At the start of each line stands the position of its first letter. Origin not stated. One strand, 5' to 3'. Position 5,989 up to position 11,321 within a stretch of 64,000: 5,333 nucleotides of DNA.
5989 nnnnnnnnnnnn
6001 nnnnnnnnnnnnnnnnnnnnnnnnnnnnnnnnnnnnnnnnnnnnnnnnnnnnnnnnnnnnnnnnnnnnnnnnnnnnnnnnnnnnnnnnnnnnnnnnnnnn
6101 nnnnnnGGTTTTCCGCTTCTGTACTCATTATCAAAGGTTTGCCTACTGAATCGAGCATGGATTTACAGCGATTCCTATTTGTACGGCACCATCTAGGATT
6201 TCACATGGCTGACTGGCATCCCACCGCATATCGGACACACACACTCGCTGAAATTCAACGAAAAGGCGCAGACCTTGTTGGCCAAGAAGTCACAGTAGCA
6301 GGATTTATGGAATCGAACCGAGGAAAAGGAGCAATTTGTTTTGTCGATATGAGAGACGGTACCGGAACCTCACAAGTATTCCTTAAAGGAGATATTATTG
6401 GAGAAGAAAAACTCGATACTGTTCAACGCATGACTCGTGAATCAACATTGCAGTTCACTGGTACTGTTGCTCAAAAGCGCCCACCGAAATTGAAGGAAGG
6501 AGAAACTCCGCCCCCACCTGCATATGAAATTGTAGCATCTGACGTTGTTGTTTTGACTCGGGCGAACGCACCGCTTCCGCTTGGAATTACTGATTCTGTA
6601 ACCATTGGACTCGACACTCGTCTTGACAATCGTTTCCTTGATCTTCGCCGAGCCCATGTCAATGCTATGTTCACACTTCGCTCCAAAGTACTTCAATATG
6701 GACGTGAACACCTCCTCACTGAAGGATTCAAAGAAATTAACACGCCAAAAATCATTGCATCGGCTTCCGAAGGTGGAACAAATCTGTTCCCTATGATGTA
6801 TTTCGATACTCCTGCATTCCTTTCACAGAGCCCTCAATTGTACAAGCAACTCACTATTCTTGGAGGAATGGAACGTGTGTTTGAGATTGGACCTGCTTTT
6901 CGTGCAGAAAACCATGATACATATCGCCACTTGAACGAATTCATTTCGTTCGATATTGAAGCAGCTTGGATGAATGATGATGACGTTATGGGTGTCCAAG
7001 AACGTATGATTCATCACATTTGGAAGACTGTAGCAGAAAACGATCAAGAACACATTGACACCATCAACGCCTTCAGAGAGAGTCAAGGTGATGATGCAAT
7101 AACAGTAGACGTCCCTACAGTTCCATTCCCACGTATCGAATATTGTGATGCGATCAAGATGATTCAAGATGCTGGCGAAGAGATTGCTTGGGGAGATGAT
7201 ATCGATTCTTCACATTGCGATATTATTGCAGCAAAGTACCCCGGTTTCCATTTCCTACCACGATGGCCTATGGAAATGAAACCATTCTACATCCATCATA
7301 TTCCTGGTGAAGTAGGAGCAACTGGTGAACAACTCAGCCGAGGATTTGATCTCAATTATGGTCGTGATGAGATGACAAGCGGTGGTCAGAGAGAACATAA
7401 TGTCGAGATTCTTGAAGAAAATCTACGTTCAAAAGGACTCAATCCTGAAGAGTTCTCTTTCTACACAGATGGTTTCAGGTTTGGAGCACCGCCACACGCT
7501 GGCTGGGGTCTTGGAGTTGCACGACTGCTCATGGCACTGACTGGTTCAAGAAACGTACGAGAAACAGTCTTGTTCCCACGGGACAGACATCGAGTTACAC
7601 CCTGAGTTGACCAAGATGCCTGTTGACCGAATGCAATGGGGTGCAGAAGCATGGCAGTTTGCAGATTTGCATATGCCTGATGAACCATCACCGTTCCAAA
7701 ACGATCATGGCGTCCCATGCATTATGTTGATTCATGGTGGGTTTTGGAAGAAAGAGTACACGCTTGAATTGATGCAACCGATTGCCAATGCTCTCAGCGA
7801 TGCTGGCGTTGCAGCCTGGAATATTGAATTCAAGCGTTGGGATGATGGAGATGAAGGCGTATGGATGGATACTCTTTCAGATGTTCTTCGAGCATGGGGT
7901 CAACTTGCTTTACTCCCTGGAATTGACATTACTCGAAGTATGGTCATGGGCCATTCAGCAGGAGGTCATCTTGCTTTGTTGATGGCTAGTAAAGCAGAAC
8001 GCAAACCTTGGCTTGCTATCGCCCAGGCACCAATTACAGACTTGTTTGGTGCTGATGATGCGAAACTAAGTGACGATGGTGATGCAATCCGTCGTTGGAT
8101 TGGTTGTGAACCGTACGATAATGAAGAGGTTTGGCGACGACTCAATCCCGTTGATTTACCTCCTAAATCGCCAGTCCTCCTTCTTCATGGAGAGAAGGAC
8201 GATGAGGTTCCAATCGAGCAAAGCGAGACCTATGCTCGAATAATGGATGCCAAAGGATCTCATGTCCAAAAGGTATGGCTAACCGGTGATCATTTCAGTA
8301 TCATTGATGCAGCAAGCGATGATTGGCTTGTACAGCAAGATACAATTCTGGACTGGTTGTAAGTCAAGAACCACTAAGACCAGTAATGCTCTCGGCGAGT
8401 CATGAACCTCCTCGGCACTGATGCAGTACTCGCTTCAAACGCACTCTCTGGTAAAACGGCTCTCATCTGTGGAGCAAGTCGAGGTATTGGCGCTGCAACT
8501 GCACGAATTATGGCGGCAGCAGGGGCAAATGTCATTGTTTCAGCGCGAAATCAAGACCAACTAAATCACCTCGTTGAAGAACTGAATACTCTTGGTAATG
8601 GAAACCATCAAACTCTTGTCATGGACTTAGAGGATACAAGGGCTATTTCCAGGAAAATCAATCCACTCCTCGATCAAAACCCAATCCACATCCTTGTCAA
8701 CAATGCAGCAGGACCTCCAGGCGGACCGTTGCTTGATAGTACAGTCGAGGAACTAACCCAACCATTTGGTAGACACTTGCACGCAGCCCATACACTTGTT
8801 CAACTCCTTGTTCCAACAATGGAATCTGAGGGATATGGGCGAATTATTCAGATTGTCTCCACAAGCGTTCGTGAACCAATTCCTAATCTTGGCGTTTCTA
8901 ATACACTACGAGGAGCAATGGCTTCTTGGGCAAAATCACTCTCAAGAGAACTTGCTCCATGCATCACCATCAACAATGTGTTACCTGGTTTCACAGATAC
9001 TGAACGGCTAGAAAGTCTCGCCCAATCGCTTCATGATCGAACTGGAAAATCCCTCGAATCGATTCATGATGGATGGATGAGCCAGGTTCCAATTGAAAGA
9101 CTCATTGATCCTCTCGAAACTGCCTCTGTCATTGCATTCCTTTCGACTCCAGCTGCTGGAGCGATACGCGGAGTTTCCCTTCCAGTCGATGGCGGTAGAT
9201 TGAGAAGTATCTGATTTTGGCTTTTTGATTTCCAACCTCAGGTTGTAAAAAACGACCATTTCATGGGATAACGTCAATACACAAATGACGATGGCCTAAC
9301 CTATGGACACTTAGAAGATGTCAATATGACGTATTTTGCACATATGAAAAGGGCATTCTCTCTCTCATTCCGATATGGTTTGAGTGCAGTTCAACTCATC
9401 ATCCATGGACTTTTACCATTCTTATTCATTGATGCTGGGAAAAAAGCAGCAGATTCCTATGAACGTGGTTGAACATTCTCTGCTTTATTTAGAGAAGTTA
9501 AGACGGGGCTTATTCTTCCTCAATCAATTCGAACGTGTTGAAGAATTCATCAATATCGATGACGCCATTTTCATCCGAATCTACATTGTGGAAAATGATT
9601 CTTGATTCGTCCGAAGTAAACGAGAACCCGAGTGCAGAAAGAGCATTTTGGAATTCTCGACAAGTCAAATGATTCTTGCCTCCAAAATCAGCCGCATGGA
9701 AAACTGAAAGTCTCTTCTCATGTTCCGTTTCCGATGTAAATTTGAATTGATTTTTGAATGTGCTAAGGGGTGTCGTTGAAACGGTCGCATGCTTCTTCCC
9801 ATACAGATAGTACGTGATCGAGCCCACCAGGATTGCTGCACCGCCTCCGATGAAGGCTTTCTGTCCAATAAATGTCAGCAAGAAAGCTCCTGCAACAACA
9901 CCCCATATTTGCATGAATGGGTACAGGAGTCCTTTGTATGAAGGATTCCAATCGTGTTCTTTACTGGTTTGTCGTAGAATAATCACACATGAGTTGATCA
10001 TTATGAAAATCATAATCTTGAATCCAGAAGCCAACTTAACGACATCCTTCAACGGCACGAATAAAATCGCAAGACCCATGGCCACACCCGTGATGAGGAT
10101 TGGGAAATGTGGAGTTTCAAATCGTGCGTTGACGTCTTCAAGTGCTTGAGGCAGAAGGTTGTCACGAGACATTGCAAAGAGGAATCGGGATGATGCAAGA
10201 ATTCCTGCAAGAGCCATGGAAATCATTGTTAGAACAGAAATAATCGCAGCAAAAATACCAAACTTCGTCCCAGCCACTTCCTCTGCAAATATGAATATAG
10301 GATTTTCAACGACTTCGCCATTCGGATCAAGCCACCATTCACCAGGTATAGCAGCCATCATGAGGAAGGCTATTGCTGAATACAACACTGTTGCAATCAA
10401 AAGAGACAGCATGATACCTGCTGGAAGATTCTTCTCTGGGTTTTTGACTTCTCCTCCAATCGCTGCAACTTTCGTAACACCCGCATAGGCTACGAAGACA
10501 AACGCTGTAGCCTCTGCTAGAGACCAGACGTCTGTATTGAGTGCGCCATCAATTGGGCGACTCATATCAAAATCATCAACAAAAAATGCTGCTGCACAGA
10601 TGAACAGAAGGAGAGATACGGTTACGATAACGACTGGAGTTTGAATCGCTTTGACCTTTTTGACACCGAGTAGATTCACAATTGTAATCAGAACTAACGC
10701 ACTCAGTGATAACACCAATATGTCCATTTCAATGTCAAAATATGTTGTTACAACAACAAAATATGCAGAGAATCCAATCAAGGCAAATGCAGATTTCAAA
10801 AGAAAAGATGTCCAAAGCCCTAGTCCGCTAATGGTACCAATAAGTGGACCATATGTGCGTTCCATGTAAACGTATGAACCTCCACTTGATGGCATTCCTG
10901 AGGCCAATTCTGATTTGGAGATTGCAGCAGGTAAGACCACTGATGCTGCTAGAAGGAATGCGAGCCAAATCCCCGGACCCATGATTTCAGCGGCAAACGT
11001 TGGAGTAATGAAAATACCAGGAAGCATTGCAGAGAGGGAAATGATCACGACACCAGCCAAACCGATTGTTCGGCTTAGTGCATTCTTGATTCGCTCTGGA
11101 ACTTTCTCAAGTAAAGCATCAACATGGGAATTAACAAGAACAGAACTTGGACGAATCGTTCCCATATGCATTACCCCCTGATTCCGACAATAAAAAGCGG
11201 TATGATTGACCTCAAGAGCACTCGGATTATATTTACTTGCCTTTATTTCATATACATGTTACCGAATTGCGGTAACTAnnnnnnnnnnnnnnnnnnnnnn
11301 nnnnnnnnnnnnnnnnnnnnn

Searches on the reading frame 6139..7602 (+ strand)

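Call 37: search_protein_families(library=pfam, proteins=[window:6139-7602:+], max_evalue=0.001)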
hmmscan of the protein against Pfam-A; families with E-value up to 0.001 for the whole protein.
window:6139-7602:+ (488 aa): 2 families
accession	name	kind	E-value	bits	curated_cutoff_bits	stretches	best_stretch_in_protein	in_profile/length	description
PF00152.25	tRNA-synt_2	-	8.5e-81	271.8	25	1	159-482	3-307/308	tRNA synthetases class II (D, K and N)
PF01336.31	tRNA_anti-codon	-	2.3e-08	34.3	27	1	51-139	1-75/75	OB-fold nucleic acid binding domain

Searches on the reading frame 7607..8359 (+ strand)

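Call 37: search_protein_families(library=pfam, proteins=[window:7607-8359:+], max_evalue=0.001)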
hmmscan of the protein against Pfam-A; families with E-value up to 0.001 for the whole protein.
window:7607-8359:+ (251 aa): 6 families
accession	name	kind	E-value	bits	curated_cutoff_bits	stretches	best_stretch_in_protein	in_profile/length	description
PF20434.5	BD-FAE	-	6.5e-19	68.7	26.8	1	29-209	6-211/215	BD-FAE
PF00326.27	Peptidase_S9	-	2.5e-15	57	22.6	1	88-227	43-184/213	Prolyl oligopeptidase family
PF12697.13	Abhydrolase_6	-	9.3e-06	26.9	26.3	1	40-202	2-180/217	Alpha/beta hydrolase family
PF07859.19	Abhydrolase_3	-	4e-05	23.9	25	1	91-185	50-148/210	alpha/beta hydrolase fold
PF12146.15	Hydrolase_4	-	0.00018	21.3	27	0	110-143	77-110/239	Serine aminopeptidase, S33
PF00756.26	Esterase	-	0.00078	19.7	22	0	111-178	117-154/251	Putative esterase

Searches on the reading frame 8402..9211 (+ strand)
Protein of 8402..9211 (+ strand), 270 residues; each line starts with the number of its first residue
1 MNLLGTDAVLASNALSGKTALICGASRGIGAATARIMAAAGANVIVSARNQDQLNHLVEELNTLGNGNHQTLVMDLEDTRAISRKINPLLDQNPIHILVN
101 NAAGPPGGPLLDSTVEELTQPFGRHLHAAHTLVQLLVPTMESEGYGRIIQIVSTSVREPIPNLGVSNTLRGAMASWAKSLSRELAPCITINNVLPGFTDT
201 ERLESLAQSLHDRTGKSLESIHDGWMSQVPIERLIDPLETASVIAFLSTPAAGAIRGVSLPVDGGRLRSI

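Call 37: search_protein_families(library=pfam, proteins=[window:8402-9211:+], max_evalue=0.001)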
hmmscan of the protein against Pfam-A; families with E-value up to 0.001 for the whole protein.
window:8402-9211:+ (270 aa): 3 families
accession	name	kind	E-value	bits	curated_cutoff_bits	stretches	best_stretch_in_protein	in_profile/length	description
PF13561.12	adh_short_C2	-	7e-35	121.1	27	1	24-265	1-234/236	Enoyl-(Acyl carrier protein) reductase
PF00106.31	adh_short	-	3.3e-33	115.2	26.6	1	18-207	1-191/195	short chain dehydrogenase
PF08659.16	KR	-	1.1e-07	32.4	22.6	1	19-137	2-124/180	KR domain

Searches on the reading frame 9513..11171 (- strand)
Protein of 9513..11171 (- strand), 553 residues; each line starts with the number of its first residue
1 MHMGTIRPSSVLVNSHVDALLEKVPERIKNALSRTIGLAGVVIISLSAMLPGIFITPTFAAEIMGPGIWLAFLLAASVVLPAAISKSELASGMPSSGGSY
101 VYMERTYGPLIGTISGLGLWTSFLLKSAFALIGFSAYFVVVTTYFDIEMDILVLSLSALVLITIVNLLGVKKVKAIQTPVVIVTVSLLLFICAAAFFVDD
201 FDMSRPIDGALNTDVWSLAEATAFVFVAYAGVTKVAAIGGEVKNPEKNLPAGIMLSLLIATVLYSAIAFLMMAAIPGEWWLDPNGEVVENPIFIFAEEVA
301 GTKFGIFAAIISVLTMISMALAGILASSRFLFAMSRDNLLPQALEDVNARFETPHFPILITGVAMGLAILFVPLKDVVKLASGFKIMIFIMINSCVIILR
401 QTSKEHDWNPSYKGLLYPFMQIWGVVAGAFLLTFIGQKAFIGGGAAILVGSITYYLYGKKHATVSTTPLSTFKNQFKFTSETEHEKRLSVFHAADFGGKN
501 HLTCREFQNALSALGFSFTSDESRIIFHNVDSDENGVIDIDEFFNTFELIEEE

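Call 37: search_protein_families(library=pfam, proteins=[window:9513-11171:-], max_evalue=0.001)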
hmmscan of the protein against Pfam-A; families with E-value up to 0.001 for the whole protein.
window:9513-11171:- (553 aa): 6 families
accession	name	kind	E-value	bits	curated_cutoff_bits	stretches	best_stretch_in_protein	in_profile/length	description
PF13520.12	AA_permease_2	-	2.3e-38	132.7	27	1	39-440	4-404/427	Amino acid permease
PF00324.27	AA_permease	-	1.2e-33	117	24.6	1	42-436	3-421/470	Amino acid permease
PF13499.12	EF-hand_7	-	2.5e-09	37.8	30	1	490-545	7-64/67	EF-hand domain pair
PF13405.12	EF-hand_6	-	2.6e-06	27.1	25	0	489-515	4-30/30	EF-hand domain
PF13833.12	EF-hand_8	-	0.00013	22.1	28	1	506-545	9-49/54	EF-hand domain pair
PF00036.39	EF-hand_1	-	0.00019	21.2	25.4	0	526-546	5-25/29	EF hand domain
